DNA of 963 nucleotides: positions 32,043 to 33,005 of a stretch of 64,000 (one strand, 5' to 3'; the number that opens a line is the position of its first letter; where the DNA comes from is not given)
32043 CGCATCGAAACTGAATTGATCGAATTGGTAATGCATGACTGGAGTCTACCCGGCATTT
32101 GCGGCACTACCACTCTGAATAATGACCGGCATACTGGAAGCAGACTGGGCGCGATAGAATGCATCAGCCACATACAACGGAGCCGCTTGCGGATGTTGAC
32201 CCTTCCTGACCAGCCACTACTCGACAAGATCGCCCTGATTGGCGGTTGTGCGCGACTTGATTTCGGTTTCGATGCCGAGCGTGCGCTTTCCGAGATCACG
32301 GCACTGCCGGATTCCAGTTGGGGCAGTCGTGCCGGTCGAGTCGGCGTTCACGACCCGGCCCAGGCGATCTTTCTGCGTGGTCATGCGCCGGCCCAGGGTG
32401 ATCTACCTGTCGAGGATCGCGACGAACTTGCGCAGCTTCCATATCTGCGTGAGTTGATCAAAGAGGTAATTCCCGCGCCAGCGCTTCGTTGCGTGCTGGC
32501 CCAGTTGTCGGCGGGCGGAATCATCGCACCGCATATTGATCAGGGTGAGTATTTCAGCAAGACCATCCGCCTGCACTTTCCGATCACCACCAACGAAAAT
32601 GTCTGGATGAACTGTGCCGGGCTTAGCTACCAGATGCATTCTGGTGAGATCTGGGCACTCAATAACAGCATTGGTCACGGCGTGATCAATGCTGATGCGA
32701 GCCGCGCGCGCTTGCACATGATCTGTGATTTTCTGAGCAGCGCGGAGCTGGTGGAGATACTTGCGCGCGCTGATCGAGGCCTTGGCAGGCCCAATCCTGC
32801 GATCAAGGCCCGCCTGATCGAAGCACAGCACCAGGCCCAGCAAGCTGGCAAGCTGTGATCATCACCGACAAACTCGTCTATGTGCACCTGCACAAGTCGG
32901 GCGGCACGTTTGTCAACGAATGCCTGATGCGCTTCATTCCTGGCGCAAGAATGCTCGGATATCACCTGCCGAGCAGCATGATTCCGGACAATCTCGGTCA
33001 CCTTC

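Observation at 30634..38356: Accessory island with two hydroxylase + sulfotransferase pairings: a candidate hydroxylate-then-sulfate modification system of unknown substrate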

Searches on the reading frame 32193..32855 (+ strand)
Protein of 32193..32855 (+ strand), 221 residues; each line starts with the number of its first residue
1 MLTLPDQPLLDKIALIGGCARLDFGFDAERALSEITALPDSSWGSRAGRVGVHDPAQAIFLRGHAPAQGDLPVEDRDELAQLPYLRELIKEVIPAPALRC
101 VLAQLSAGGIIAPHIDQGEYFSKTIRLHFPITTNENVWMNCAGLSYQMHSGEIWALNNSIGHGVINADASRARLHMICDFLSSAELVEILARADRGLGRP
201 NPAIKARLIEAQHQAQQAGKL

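Call 60: search_solved_structures(query=A5, max_evalue=5, show_alignments=2)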
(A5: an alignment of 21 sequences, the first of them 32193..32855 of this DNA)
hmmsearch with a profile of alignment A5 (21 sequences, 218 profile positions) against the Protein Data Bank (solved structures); distinct sequences matched with E-value up to 5: 5.
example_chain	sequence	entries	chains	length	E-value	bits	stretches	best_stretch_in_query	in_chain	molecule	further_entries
4p7w_A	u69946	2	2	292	6.4e-11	45.3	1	80-196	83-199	L-proline cis-4-hydroxylase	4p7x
1e5r_A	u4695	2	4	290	2.3e-07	33.7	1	78-183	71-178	PROLINE OXIDASE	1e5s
9ijj_H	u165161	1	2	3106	0.38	13.3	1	71-115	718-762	Cilia- and flagella-associated protein 54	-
7zvm_A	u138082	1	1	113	1.6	11.3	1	138-177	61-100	Mannose-6-phosphate isomerase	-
5apa_A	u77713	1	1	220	1.8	11.1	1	107-180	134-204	ASPARTYL/ASPARAGINYL BETA-HYDROXYLASE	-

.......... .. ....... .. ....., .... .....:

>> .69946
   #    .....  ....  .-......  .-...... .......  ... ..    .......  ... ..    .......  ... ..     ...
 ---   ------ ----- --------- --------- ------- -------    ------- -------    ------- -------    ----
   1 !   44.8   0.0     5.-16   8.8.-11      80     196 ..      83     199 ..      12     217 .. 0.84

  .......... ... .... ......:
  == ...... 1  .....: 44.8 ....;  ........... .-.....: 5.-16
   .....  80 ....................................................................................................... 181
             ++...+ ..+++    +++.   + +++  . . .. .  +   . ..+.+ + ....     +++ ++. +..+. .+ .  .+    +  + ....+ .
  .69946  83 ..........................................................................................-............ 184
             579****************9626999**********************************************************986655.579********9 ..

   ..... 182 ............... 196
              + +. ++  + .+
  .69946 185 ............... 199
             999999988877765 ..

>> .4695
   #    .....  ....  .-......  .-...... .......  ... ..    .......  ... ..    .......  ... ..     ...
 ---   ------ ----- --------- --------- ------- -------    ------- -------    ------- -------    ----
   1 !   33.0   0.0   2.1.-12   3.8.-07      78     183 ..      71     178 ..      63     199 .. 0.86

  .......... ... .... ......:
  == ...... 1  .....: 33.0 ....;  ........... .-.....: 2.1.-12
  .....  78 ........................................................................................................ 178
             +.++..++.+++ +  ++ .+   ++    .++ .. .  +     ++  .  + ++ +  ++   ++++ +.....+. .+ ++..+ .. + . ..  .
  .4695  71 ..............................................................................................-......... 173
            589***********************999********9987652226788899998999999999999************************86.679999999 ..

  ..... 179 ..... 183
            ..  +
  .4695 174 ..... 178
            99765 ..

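Call 75: find_homologous_proteins(query=A5, max_evalue=0.001)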
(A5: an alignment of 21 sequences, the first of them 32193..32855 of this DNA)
Query A5 (21 sequences) (221 aa, profile of the alignment): 1274 proteins with E <= 0.001 among 8000 candidates; the best 120 are listed.
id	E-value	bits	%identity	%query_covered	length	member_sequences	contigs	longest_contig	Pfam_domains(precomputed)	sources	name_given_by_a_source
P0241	6.2e-117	407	73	99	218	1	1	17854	PF05118.22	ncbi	-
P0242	6.5e-117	407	72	99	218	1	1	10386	PF05118.22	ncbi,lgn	-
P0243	1.7e-116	405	73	99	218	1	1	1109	PF05118.22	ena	-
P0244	1.6e-115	402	72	99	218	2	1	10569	PF05118.22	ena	-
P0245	1.7e-115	402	72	99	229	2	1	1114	PF05118.22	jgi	jgi:hypothetical protein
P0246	2.0e-115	402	72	99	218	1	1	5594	PF05118.22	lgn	-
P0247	3.1e-115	401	63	98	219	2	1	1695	PF05118.22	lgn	-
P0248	3.5e-115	401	67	99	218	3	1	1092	PF05118.22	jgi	jgi:hypothetical protein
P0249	6.4e-115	400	60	99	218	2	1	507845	PF05118.22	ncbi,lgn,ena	-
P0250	7.5e-115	400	71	99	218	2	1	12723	PF05118.22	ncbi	ncbi:MAG: aspartyl/asparaginyl beta-hydroxylase domain-containing protein [Dokdonella sp.]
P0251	1.1e-114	399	63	99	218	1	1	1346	PF05118.22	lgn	-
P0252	2.3e-114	398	68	95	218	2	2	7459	PF05118.22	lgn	-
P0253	3.2e-114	398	82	99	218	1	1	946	PF05118.22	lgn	-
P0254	4.2e-114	397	65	97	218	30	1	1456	PF05118.22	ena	-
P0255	4.3e-114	397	67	99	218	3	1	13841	PF05118.22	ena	-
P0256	5.3e-114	397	71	99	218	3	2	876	PF05118.22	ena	-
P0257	6.4e-114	397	72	98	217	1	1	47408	PF05118.22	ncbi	-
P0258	7.0e-114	397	59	99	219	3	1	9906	PF05118.22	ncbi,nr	ncbi:MAG TPA: aspartyl/asparaginyl beta-hydroxylase domain-containing protein [Rudaea sp.]|nr:aspart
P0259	8.1e-114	396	61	99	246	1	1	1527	PF05118.22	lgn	-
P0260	9.3e-114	396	62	97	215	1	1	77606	PF05118.22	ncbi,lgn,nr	ncbi:MAG: aspartyl/asparaginyl beta-hydroxylase domain-containing protein [Rudaea sp.]|nr:aspartyl/a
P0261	9.7e-114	396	64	96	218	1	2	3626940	PF05118.22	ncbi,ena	-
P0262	1.1e-113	396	64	96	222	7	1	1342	PF05118.22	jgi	jgi:aspartyl/asparaginyl beta-hydroxylase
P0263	2.1e-113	395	67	99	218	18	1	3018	PF05118.22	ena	-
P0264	2.2e-113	395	68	95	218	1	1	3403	PF05118.22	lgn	-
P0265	2.6e-113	395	71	99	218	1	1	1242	PF05118.22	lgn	-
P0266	2.7e-113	395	66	99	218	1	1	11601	PF05118.22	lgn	-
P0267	3.5e-113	394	65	99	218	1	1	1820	PF05118.22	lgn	-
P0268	3.7e-113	394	59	96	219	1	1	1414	PF05118.22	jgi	jgi:hypothetical protein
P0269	3.8e-113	394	67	99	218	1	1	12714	PF05118.22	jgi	jgi:hypothetical protein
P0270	4.3e-113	394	67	99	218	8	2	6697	PF05118.22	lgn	-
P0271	4.7e-113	394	60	97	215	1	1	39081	PF05118.22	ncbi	-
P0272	6.2e-113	394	62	97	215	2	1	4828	PF05118.22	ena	-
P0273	1.5e-112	392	62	94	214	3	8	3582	PF05118.22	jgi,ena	-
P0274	1.7e-112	392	63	99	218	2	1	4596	PF05118.22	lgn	-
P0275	1.8e-112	392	63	99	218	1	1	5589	PF05118.22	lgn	-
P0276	2.4e-112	392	64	97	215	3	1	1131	PF05118.22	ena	-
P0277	3.2e-112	391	65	99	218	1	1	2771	PF05118.22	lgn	-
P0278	4.0e-112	391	63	96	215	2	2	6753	PF05118.22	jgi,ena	-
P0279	4.4e-112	391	62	94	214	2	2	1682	PF05118.22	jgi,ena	-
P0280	5.3e-112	391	58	97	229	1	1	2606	PF05118.22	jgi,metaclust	metaclust:\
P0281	5.7e-112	390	59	96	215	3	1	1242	PF05118.22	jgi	jgi:hypothetical protein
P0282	7.0e-112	390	62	94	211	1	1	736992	PF05118.22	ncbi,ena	-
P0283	8.6e-112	390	58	97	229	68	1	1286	PF05118.22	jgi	-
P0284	1.1e-111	390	60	99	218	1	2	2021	PF05118.22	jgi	jgi:hypothetical protein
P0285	1.1e-111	389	60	97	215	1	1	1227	PF05118.22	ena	-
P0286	1.2e-111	389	59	97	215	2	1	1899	PF05118.22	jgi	jgi:hypothetical protein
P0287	1.2e-111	389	62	97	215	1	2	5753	PF05118.22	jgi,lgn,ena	-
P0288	1.2e-111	389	57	97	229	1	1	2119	PF05118.22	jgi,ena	-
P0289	1.2e-111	389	57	97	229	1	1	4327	PF05118.22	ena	-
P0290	1.5e-111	389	57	97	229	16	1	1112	PF05118.22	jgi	-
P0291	1.9e-111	389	64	99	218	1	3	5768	PF05118.22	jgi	jgi:hypothetical protein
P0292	1.9e-111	389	61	99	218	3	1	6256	PF05118.22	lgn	-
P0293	2.4e-111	388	67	99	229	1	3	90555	PF05118.22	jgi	jgi:hypothetical protein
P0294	2.6e-111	388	60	98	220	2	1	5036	PF05118.22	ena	-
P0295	2.7e-111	388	57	97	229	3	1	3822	PF05118.22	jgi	-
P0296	2.8e-111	388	59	97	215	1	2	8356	PF05118.22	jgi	jgi:hypothetical protein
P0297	4.0e-111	388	64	99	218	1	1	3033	PF05118.22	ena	-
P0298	5.3e-111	387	61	99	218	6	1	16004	PF05118.22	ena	-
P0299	5.9e-111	387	57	97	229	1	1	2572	PF05118.22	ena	-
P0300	5.9e-111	387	57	97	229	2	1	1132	PF05118.22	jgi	-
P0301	6.3e-111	387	63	95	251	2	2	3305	PF05118.22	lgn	-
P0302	8.6e-111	387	57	96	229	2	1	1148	PF05118.22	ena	-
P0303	8.7e-111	387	57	97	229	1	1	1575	PF05118.22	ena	-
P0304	1.0e-110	386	59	98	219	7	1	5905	PF05118.22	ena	-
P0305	1.0e-110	386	60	96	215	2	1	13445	PF05118.22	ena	-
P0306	1.1e-110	386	68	99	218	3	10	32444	PF05118.22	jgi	jgi:hypothetical protein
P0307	1.2e-110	386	71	99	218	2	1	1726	PF05118.22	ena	-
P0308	1.4e-110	386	58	96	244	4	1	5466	PF05118.22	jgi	jgi:hypothetical protein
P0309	1.7e-110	386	60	99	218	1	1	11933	PF05118.22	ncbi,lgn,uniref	ncbi:aspartyl/asparaginyl beta-hydroxylase domain-containing protein [Dokdonella sp.]|uniref:asparty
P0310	1.8e-110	386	58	97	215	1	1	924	PF05118.22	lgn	-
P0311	2.2e-110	385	59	97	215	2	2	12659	PF05118.22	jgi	jgi:Aspartyl/Asparaginyl beta-hydroxylase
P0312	2.5e-110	385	60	99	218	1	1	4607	PF05118.22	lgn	-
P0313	2.8e-110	385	61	95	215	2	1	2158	PF05118.22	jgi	jgi:hypothetical protein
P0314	2.8e-110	385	61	96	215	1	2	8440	PF05118.22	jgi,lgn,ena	-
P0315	4.5e-110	384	61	97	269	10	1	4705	PF05118.22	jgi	-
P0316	9.4e-110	383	58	97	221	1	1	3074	PF05118.22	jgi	jgi:hypothetical protein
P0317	1.3e-109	383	66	96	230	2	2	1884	PF05118.22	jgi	jgi:hypothetical protein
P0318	1.8e-109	382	62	96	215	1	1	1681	PF05118.22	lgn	-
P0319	1.8e-109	382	60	97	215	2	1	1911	PF05118.22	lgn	-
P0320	2.9e-109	382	61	95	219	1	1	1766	PF05118.22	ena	-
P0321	4.0e-109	381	100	100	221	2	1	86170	PF05118.22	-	-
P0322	4.1e-109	381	58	95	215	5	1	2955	PF05118.22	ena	-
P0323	5.3e-109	381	60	99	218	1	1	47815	PF05118.22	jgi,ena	-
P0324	5.6e-109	381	60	97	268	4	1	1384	PF05118.22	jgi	-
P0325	6.2e-109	380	68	97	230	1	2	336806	PF05118.22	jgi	jgi:hypothetical protein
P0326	9.7e-109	380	58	95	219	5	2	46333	PF05118.22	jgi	jgi:hypothetical protein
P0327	1.0e-108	380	59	95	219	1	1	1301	PF05118.22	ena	-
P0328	1.2e-108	380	86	100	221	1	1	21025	PF05118.22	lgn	-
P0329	1.4e-108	379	59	95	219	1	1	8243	PF05118.22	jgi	jgi:Aspartyl/Asparaginyl beta-hydroxylase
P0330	1.4e-108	379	63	99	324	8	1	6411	PF05118.22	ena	-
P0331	1.9e-108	379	56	96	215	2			PF05118.22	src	-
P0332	2.2e-108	379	57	96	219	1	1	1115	PF05118.22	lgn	-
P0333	2.5e-108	379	62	99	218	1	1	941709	PF05118.22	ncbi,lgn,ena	-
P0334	5.2e-108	377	63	93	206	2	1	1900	PF05118.22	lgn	-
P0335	5.5e-108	377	63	99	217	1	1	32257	PF05118.22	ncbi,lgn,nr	ncbi:MAG TPA: aspartyl/asparaginyl beta-hydroxylase domain-containing protein [Rhodanobacteraceae ba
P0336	8.1e-108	377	66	95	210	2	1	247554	PF05118.22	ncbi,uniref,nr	ncbi:aspartyl/asparaginyl beta-hydroxylase domain-containing protein [Dokdonella immobilis]|uniref:a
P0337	1.0e-107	377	62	97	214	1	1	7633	PF05118.22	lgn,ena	-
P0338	1.4e-107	376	67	94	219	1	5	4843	PF05118.22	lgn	-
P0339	2.8e-107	375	62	97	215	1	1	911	PF05118.22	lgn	-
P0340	4.2e-107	375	61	97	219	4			PF05118.22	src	-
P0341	5.3e-107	374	63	96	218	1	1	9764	PF05118.22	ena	-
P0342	5.5e-107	374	61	97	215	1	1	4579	PF05118.22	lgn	-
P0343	7.9e-107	374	60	96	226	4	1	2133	PF05118.22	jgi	jgi:hypothetical protein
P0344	1.5e-106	373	58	95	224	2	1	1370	PF05118.22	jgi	-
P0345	1.7e-106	373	60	94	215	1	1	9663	PF05118.22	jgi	jgi:hypothetical protein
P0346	1.8e-106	372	81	100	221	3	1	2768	PF05118.22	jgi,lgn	jgi:hypothetical protein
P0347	2.4e-106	372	56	95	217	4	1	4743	PF05118.22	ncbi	-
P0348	3.9e-106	371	61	95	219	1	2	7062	PF05118.22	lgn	-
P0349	4.4e-106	371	77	100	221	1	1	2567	PF05118.22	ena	-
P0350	1.2e-105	370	58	96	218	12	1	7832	PF05118.22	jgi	jgi:hypothetical protein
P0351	3.0e-105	368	58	97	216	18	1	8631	PF05118.22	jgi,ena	-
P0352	5.9e-105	368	60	95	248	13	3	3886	PF05118.22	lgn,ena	-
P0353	6.8e-105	367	58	99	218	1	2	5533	PF05118.22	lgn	-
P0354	1.7e-104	366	58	97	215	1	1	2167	PF05118.22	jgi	jgi:hypothetical protein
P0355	3.0e-104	365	59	95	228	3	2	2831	PF05118.22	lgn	-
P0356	5.5e-104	364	56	96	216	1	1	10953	PF05118.22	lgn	-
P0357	6.7e-104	364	56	94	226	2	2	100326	PF05118.22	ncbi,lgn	-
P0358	7.0e-104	364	59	96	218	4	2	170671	PF05118.22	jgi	jgi:hypothetical protein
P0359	1.0e-103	363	60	94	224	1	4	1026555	PF05118.22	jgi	jgi:hypothetical protein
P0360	1.1e-103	363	54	96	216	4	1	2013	PF05118.22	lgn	-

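Call 76: find_encoding_contigs(protein=P0359, flank=9000, max_places=2)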
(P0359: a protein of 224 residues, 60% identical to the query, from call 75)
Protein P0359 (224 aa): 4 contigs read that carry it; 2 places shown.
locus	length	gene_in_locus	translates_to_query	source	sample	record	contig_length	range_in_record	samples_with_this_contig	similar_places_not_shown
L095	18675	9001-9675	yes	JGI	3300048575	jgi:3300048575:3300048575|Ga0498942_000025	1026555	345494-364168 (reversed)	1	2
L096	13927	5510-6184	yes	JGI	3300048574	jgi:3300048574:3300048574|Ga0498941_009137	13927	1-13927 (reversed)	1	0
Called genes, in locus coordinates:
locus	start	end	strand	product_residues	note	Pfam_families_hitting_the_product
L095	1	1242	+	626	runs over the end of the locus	PF01926:MMR_HSR1, PF02421:FeoB_N, PF07670:Gate, PF07664:FeoB_C, PF07670:Gate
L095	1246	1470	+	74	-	-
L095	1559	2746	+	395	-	PF13173:AAA_14, PF13401:AAA_22 (faint), PF13635:DUF4143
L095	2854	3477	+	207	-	-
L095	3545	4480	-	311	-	PF09668:Asp_protease (faint), PF13650:Asp_protease_2, PF13975:gag-asp_proteas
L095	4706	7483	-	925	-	PF07715:Plug, PF00593:TonB_dep_Rec_b-barrel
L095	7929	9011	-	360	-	PF13650:Asp_protease_2, PF13975:gag-asp_proteas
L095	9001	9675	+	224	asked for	PF05118:Asp_Arg_Hydrox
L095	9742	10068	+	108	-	-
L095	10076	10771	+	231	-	-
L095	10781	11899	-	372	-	PF08241:Methyltransf_11 (weak)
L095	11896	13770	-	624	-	PF05118:Asp_Arg_Hydrox, PF00685:Sulfotransfer_1 (faint), PF13469:Sulfotransfer_3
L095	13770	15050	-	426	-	PF00515:TPR_1 (faint), PF07719:TPR_2 (faint), PF13414:TPR_11 (faint), PF13424:TPR_12 (faint), PF13428:TPR_14 (faint), PF13432:TPR_16, PF13432:TPR_16 (weak), PF05118:Asp_Arg_Hydrox, +2 more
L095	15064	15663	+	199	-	PF13640:2OG-FeII_Oxy_3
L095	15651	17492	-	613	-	PF13432:TPR_16 (weak), PF14559:TPR_19 (weak), PF13424:TPR_12 (weak), PF13429:TPR_15 (weak), PF23914:TPR_CcmH_CycH (weak), PF14559:TPR_19, PF00685:Sulfotransfer_1, PF13469:Sulfotransfer_3, +10 more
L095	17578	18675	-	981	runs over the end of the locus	PF07715:Plug, PF00593:TonB_dep_Rec_b-barrel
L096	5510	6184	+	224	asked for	PF05118:Asp_Arg_Hydrox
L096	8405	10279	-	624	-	PF05118:Asp_Arg_Hydrox, PF00685:Sulfotransfer_1 (faint), PF13469:Sulfotransfer_3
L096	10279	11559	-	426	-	PF00515:TPR_1 (faint), PF07719:TPR_2 (faint), PF13414:TPR_11 (faint), PF13424:TPR_12 (faint), PF13428:TPR_14 (faint), PF13432:TPR_16, PF13432:TPR_16 (weak), PF05118:Asp_Arg_Hydrox, +2 more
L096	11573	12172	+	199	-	PF13640:2OG-FeII_Oxy_3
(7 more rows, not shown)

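Call 77: find_encoding_contigs(protein=P0357, flank=9000, max_places=2)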
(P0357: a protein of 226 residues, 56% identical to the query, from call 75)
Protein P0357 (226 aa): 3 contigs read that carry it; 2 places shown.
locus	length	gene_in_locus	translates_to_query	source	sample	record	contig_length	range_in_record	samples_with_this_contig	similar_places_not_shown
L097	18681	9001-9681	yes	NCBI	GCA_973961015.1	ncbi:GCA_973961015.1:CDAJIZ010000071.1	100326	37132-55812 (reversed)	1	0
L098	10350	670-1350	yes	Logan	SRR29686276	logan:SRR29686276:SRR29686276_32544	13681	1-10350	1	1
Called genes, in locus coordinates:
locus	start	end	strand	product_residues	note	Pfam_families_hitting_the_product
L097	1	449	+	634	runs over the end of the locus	PF01134:GIDA, PF12831:FAD_oxidored, PF21680:GIDA_C_1st, PF13932:SAM_GIDA_C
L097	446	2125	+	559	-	PF00496:SBP_bac_5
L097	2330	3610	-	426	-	-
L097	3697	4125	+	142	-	PF00571:CBS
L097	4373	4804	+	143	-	-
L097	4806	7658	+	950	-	PF00672:HAMP, PF00990:GGDEF, PF00563:EAL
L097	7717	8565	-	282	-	PF00072:Response_reg, PF04397:LytTR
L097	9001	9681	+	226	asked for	PF05118:Asp_Arg_Hydrox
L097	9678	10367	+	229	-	-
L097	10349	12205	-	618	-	PF05118:Asp_Arg_Hydrox, PF07883:Cupin_2 (weak), PF13469:Sulfotransfer_3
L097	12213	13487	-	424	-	PF00515:TPR_1 (faint), PF07719:TPR_2 (faint), PF12895:ANAPC3 (weak), PF13176:TPR_7 (faint), PF13181:TPR_8 (faint), PF13432:TPR_16 (weak), PF14559:TPR_19 (weak), PF05118:Asp_Arg_Hydrox, +5 more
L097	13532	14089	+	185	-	PF13640:2OG-FeII_Oxy_3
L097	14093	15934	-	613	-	PF00515:TPR_1 (faint), PF07719:TPR_2 (faint), PF13174:TPR_6 (faint), PF12895:ANAPC3 (weak), PF13432:TPR_16 (weak), PF14559:TPR_19, PF00685:Sulfotransfer_1, PF13469:Sulfotransfer_3, +7 more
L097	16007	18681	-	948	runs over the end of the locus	PF07715:Plug, PF00593:TonB_dep_Rec_b-barrel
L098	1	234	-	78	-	?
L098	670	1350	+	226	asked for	PF05118:Asp_Arg_Hydrox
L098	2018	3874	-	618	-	PF05118:Asp_Arg_Hydrox, PF07883:Cupin_2 (weak), PF13469:Sulfotransfer_3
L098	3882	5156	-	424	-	PF00515:TPR_1 (faint), PF07719:TPR_2 (faint), PF12895:ANAPC3 (weak), PF13176:TPR_7 (faint), PF13181:TPR_8 (faint), PF13432:TPR_16 (weak), PF14559:TPR_19 (weak), PF05118:Asp_Arg_Hydrox, +5 more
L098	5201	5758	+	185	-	PF13640:2OG-FeII_Oxy_3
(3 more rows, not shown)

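Call 81: search_protein_families(library=pfam, proteins=[L095:10781-11899:-, L095:9742-10068:+], max_evalue=0.01)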
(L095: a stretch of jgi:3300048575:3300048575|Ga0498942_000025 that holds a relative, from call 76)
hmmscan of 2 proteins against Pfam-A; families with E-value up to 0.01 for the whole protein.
L095:10781-11899:- (372 aa): 5 families
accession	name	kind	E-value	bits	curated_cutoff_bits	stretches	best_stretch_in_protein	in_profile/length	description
PF08241.18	Methyltransf_11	-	5.1e-08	33.9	21.2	1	207-251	52-93/95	Methyltransferase domain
PF13649.12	Methyltransf_25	-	0.00013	23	27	1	207-249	56-97/97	Methyltransferase domain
PF01209.24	Ubie_methyltran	-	0.00093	19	20.1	0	304-339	189-224/233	ubiE/COQ5 methyltransferase family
PF13489.12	Methyltransf_23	-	0.0028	17.9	27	0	212-332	78-163/164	Methyltransferase domain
PF08242.18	Methyltransf_12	-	0.0032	18.6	30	0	215-251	65-98/98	Methyltransferase domain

L095:9742-10068:+ (108 aa): 0 families
